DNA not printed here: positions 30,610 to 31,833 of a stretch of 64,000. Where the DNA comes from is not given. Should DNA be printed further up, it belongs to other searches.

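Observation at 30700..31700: Orphan cysD translationally coupled to dabA, with no cysN/cysNC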

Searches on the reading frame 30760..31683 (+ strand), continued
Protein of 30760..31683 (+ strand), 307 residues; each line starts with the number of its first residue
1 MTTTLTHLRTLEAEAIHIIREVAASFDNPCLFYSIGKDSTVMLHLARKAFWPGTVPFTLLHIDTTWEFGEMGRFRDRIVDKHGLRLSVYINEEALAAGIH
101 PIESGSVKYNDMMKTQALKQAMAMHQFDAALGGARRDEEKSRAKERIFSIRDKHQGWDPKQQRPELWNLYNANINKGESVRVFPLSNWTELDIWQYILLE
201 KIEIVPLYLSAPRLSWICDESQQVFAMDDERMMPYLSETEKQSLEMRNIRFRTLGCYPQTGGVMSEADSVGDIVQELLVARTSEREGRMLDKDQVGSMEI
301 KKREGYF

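Call 21: find_encoding_contigs(protein=P0075, flank=10000, max_places=2)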
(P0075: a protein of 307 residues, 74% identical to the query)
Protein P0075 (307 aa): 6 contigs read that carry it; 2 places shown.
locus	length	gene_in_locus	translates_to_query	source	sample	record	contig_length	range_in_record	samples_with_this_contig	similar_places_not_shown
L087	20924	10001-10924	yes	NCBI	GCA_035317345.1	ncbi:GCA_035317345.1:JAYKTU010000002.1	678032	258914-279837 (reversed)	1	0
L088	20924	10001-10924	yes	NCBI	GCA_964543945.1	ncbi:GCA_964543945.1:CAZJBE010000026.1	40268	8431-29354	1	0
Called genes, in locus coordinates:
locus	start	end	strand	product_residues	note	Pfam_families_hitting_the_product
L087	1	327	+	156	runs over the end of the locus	PF00885:DMRL_synthase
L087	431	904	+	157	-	PF01029:NusB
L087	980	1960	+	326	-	PF00586:AIRS, PF02769:AIRS_C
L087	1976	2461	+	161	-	PF04608:PgpA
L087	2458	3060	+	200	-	PF00925:GTP_cyclohydro2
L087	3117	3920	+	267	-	PF01113:DapB_N, PF05173:DapB_C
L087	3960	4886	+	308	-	PF05661:DUF808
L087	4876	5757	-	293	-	PF00126:HTH_1, PF03466:LysR_substrate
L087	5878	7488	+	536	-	PF00361:Proton_antipo_M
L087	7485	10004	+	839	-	PF10070:DabA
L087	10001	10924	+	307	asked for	PF01507:PAPS_reduct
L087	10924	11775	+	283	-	PF20376:DUF6671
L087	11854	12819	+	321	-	PF01300:Sua5_yciO_yrdC, PF03481:Sua5_C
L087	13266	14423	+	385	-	PF00988:CPSase_sm_chain, PF00117:GATase, PF07722:Peptidase_C26 (weak)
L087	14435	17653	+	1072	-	PF25596:CPSase_L_D1, PF02786:CPSase_L_D2, PF02787:CPSase_L_D3, PF25596:CPSase_L_D1, PF02222:ATP-grasp, PF02655:ATP-grasp_3 (weak), PF02786:CPSase_L_D2, PF02142:MGS, +3 more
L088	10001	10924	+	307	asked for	PF01507:PAPS_reduct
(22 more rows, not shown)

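Call 25: search_protein_families(library=pfam, proteins=[L006:4757-5779:+, L006:6816-7787:+, L006:3779-4720:-, L007:8549-9856:+, L007:11055-11537:-, L007:11862-12446:+, L008:7859-9160:+, L008:10928-11407:-, L013:7931-9196:-, L011:3068-3712:-])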
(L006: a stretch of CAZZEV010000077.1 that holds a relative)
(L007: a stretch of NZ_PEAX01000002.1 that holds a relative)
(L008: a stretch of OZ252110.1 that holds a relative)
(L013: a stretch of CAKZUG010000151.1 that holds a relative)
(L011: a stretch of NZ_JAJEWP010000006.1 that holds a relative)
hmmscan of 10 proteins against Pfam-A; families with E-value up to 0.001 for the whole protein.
L006:4757-5779:+ (340 aa): 1 family
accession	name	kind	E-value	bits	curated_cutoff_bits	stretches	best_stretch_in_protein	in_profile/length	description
PF05982.17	Sbt_1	-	4.6e-104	348.5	27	1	34-334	2-306/308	Na+-dependent bicarbonate transporter superfamily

L006:6816-7787:+ (323 aa): 1 family
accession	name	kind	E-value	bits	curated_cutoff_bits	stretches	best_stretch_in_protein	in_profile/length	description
PF01925.25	TauE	-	4.4e-36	125.2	32.6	1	84-315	2-235/237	Sulfite exporter TauE/SafE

L006:3779-4720:- (313 aa): 2 families
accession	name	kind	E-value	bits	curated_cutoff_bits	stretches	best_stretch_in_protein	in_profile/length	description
PF03466.25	LysR_substrate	-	3e-40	138.3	28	1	92-291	2-204/209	LysR substrate binding domain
PF00126.33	HTH_1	-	2.4e-17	63.1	26.6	1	8-66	1-59/60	Bacterial regulatory helix-turn-helix protein, lysR family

L007:8549-9856:+ (435 aa): 3 families
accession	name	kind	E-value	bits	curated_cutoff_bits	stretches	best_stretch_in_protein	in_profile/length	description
PF00924.24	MS_channel_2nd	-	6.5e-16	58.6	20.2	1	253-320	2-68/68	Mechanosensitive ion channel, beta-domain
PF21082.3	MS_channel_3rd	-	4.6e-06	27.4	21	1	329-417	3-88/88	Mechanosensitive ion channel MscS, C-terminal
PF21088.3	MS_channel_1st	-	9.6e-05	22.7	23.1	1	210-251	1-42/42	Mechanosensitive ion channel, transmembrane helices 2/3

L007:11055-11537:- (160 aa): 3 families
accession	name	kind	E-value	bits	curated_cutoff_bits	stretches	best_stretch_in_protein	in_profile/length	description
PF03061.28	4HBT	-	3.7e-19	69.2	20.6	1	22-97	1-77/79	Thioesterase superfamily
PF13279.12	4HBT_2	-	5.8e-07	30.4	25.5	1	16-128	3-120/122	Thioesterase-like superfamily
PF13622.12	4HBT_3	-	8.6e-05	23.2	24.3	1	21-103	8-75/83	Acyl-CoA thioesterase N-terminal domain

L007:11862-12446:+ (194 aa): 1 family
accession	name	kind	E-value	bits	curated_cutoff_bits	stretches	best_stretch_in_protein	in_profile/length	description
PF07589.16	PEP-CTERM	-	2.7e-06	27.7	20.7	1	170-191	1-23/24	PEP-CTERM motif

L008:7859-9160:+ (433 aa): 7 families
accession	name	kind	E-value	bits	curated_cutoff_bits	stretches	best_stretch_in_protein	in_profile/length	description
PF00535.33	Glycos_transf_2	-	1.2e-29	103.9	23.3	1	68-235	1-166/168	Glycosyl transferase family 2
PF13641.12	Glyco_tranf_2_3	-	1.9e-24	87.4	27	1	67-286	3-227/230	Glycosyltransferase like family 2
PF13632.12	Glyco_trans_2_3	-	1.4e-16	61.4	27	1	148-373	1-179/198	Glycosyl transferase family group 2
PF03142.21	Chitin_synth_2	-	5.4e-11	42.3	27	1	147-204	203-260/527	Chitin synthase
PF13506.12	Glyco_transf_21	-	9.2e-09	35.4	21.7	1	132-287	17-173/174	Glycosyl transferase family 21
PF10111.15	Glyco_tranf_2_2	-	8.1e-08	32.5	27.3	1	81-167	16-103/276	Glycosyltransferase like family 2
PF13704.12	Glyco_tranf_2_4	-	4.7e-06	27.4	27.5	1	75-162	2-88/98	Glycosyl transferase family 2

L008:10928-11407:- (159 aa): 3 families
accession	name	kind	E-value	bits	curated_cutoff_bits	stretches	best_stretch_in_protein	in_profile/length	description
PF03061.28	4HBT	-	7.8e-19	68.2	20.6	1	21-95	1-76/79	Thioesterase superfamily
PF13279.12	4HBT_2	-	1e-07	32.8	25.5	1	15-127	3-120/122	Thioesterase-like superfamily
PF13622.12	4HBT_3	-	4e-05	24.2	24.3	1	20-101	8-74/83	Acyl-CoA thioesterase N-terminal domain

L013:7931-9196:- (421 aa): 2 families
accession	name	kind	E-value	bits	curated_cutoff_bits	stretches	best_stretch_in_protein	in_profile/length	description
PF13416.11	SBP_bac_8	-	2.8e-14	54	27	1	52-330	4-246/279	Bacterial extracellular solute-binding protein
PF13343.11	SBP_bac_6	-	3.5e-05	23.8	24.6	1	119-341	24-216/245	Bacterial extracellular solute-binding protein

L011:3068-3712:- (214 aa): 2 families
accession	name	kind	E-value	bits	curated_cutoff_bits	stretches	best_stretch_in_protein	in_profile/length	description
PF12917.13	YfbR-like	-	2.3e-45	154.9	25.9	1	8-188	2-179/182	5'-deoxynucleotidase YfbR-like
PF13023.12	HD_3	-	7.3e-05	23.2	22.5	1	18-169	7-152/165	HD domain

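Call 26: search_protein_families(library=pfam, proteins=[L009:4118-4615:+, L009:4639-5793:+, L014:10838-11665:+, L014:11669-12649:+, L014:12732-13580:+, L012:11385-13211:+, L010:2768-5029:-, L001:10931-11746:+, L012:4234-5358:-, L014:5153-5812:-])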
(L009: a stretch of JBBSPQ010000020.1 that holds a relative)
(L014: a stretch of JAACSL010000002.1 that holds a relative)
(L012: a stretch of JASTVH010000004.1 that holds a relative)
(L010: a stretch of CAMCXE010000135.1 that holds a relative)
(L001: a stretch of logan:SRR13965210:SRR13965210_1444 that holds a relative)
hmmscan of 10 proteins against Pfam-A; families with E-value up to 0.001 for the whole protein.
L009:4118-4615:+ (165 aa): 1 family
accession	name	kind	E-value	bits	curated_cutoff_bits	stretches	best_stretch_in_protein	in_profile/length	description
PF00731.26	AIRC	-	3.7e-63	211.9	30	1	6-153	2-147/148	AIR carboxylase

L009:4639-5793:+ (384 aa): 5 families
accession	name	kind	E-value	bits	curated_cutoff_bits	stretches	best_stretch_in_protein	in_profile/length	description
PF02222.28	ATP-grasp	-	2.2e-58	197.3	27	1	101-277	2-179/179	ATP-grasp domain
PF22660.2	RS_preATP-grasp-like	-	2.2e-20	73.3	27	1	2-91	3-96/98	Ribonucleotide synthetase preATP-grasp domain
PF17769.7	PurK_C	-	1.1e-11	44.7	22.6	1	298-347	1-53/56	Phosphoribosylaminoimidazole carboxylase C-terminal domain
PF02786.22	CPSase_L_D2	-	0.00013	22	19.8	1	94-264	1-183/211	Carbamoyl-phosphate synthase L chain, ATP binding domain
PF08442.15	ATP-grasp_2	-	0.0004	20.5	29.5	1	97-168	6-81/202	ATP-grasp domain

L014:10838-11665:+ (275 aa): 1 family
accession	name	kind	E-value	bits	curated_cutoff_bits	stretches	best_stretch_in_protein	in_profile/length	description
PF20376.4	DUF6671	-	3.5e-35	122.2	23.8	1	63-275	2-217/217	Domain of unknown function (DUF6671)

L014:11669-12649:+ (326 aa): 2 families
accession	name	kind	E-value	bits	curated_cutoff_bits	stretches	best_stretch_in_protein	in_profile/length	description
PF01300.24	Sua5_yciO_yrdC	-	1.6e-59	200.9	25.1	1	21-195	2-178/178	Telomere recombination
PF03481.19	Sua5_C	-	6.1e-14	53.2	22.9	1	201-324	5-134/136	Threonylcarbamoyl-AMP synthase, C-terminal domain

L014:12732-13580:+ (282 aa): 2 families
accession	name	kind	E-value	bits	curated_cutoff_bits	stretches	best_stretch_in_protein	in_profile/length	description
PF00754.31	F5_F8_type_C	-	1.4e-11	45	28.2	1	146-277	13-127/127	F5/8 type C domain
PF22633.2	F5_F8_type_C_2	-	4.4e-07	30.9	27.8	1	183-260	16-91/91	NedA-like, galactose-binding domain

L012:11385-13211:+ (608 aa): 0 families

L010:2768-5029:- (753 aa): 0 families

L001:10931-11746:+ (271 aa): 1 family
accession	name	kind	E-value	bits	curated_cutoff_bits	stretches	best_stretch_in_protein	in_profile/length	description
PF20376.4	DUF6671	-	5.5e-30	105.2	23.8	1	62-271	1-217/217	Domain of unknown function (DUF6671)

L012:4234-5358:- (374 aa): 1 family
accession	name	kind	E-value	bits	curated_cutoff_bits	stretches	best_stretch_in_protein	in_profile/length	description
PF07152.18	YaeQ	-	1e-73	247.1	25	1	194-366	1-172/173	YaeQ protein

L014:5153-5812:- (219 aa): 1 family
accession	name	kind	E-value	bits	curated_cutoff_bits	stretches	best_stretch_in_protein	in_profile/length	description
PF03466.25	LysR_substrate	-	1.1e-18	67.8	28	1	20-211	6-199/209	LysR substrate binding domain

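Call 27: find_encoding_contigs(protein=P0049, flank=10000, max_places=1)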
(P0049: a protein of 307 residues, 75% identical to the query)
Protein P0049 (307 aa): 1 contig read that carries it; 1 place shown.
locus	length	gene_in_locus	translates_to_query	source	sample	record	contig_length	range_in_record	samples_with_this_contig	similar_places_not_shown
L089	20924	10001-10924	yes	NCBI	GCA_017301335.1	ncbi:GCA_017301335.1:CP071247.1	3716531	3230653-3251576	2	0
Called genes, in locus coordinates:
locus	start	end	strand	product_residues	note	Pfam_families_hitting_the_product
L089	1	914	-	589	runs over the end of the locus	PF17243:POTRA_TamA_1, PF07244:POTRA (faint), PF01103:Omp85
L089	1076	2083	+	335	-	-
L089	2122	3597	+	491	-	PF01425:Amidase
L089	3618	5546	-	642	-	PF07696:7TMR-DISMED2, PF07695:7TMR-DISM_7TM, PF00990:GGDEF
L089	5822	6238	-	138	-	PF00041:fn3 (weak)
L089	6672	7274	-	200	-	PF13505:OMP_b-brl, PF01389:OmpA_membrane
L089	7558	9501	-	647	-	PF12228:DUF3604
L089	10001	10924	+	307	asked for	PF01507:PAPS_reduct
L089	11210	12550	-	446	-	PF00108:Thiolase_N, PF02803:Thiolase_C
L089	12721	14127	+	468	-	PF00106:adh_short, PF01370:Epimerase, PF08659:KR, PF13561:adh_short_C2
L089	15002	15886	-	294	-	PF11008:DUF2846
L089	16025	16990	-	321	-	-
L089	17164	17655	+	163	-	PF00731:AIRC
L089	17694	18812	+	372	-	PF22660:RS_preATP-grasp-like, PF13549:ATP-grasp_5 (faint), PF02222:ATP-grasp, PF02786:CPSase_L_D2, PF17769:PurK_C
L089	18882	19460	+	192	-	PF00081:Sod_Fe_N, PF02777:Sod_Fe_C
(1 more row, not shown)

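Call 28: find_encoding_contigs(protein=P0031, flank=10000, max_places=1)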
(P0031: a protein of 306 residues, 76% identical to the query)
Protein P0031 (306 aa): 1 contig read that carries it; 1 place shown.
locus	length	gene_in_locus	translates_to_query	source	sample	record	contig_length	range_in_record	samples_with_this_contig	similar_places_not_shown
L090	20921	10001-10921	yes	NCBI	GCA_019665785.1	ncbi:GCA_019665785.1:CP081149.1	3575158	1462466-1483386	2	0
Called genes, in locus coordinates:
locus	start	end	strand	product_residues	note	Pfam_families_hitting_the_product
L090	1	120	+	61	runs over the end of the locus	-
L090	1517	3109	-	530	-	PF13007:LZ_Tnp_IS66, PF13005:zf-IS66, PF03050:DDE_Tnp_IS66, PF13817:DDE_Tnp_IS66_C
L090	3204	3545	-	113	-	PF05717:TnpB_IS66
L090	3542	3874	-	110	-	-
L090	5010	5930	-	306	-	PF00126:HTH_1, PF03466:LysR_substrate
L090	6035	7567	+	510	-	PF00361:Proton_antipo_M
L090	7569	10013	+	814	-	PF10070:DabA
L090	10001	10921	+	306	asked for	PF01507:PAPS_reduct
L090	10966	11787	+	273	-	PF20376:DUF6671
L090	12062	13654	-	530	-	PF13007:LZ_Tnp_IS66, PF13005:zf-IS66, PF03050:DDE_Tnp_IS66, PF13817:DDE_Tnp_IS66_C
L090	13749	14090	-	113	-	PF05717:TnpB_IS66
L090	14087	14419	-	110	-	-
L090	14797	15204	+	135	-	PF00903:Glyoxalase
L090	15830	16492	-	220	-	PF02586:SRAP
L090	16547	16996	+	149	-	PF00717:Peptidase_S24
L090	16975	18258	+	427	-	PF00817:IMS, PF10391:DNA_pol_lambd_f (faint), PF11799:IMS_C, PF13438:DUF4113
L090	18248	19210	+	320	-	-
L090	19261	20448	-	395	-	PF07690:MFS_1, PF12832:MFS_1_like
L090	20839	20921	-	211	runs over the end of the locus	PF00239:Resolvase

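Call 32: search_solved_structures(query=window:30760-31680:+, show_alignments=1)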
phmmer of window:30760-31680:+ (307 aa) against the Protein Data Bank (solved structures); distinct sequences matched with E-value up to 0.001: 5.
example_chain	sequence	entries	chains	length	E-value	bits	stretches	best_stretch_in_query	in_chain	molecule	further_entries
1zun_A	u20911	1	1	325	7.1e-130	436.2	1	2-307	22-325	Sulfate adenylyltransferase subunit 2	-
4bwv_A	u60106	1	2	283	1.8e-06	31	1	7-148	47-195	PHOSPHOADENOSINE-PHOSPHOSULPHATE REDUCTASE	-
1sur_A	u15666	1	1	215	1.4e-05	28.1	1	30-150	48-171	PAPS REDUCTASE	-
2o8v_A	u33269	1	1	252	2.4e-05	27.3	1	30-150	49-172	Phosphoadenosine phosphosulfate reductase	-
6vpu_A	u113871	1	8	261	0.00096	22.1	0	33-152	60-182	Phosphoadenosine phosphosulfate reductase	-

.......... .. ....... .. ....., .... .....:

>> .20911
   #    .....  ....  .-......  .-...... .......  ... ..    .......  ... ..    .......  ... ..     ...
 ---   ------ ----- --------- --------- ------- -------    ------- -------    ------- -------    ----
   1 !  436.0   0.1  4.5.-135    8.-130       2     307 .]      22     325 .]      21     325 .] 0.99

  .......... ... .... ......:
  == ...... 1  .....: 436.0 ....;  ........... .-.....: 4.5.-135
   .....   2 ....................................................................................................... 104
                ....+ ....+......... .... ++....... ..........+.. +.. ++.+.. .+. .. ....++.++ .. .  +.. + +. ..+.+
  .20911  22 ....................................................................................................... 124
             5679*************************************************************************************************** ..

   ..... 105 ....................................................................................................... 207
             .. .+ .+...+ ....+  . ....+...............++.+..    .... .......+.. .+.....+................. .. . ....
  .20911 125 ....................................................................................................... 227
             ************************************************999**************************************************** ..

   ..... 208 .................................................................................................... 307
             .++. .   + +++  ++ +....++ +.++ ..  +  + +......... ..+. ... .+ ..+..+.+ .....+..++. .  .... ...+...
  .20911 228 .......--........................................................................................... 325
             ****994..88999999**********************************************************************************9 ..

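Call 39: find_related_loci(query=window:30760-31680:+, collection=metagenome_contigs, flank=10000)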
Query window:30760-31680:+ (307 aa) in metagenome_contigs; peptide patterns used: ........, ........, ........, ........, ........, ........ (x = any residue, [..] = any of these).
600 stretches matched a pattern (row limit reached: there are more); 583 encode a relative of the query (tblastn E <= 1e-3); the best 80 are kept; 80 distinct loci.
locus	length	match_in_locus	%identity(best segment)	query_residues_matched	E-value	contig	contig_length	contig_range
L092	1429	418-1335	86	2-307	0e+0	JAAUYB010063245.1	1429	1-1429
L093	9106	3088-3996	77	5-307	3e-168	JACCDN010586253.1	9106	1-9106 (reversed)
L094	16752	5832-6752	72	1-307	4e-157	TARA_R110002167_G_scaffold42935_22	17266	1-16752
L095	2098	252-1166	71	3-307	2e-160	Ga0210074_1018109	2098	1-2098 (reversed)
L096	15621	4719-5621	69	7-307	2e-146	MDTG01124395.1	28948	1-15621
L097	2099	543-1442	61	2-307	4e-129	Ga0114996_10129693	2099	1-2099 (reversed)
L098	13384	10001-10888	60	6-307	2e-121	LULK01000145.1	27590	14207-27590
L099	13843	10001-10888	60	6-307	4e-121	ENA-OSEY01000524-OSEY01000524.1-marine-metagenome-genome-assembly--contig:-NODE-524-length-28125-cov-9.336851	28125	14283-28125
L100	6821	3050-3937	59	6-307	6e-120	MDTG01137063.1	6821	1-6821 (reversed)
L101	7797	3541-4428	59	6-307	5e-118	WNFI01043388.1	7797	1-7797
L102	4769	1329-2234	58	1-307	3e-116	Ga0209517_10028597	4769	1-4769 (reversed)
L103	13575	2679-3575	56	3-307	4e-113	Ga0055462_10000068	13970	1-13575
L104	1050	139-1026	59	5-307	2e-123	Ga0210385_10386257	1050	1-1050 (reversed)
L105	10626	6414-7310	57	2-307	6e-112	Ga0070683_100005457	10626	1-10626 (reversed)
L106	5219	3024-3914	58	4-307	3e-112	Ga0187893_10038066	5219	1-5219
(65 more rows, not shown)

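Call 47: search_solved_structures(query=A1, max_evalue=10)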
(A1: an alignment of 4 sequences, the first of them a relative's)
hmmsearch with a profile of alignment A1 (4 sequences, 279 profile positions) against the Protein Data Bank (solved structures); distinct sequences matched with E-value up to 10: 4.
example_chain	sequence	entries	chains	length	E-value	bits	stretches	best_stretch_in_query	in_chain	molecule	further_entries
9uhd_A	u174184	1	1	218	0.33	13.7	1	122-185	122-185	CBY1-interacting BAR domain-containing protein 1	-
2m9w_A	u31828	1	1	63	0.66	12.7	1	232-269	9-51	Transcription factor GATA-4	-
1qxf_A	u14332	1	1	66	0.79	12.4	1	213-240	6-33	30S RIBOSOMAL PROTEIN S27E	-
3no3_A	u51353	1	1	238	1.7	11.3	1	178-215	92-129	glycerophosphodiester phosphodiesterase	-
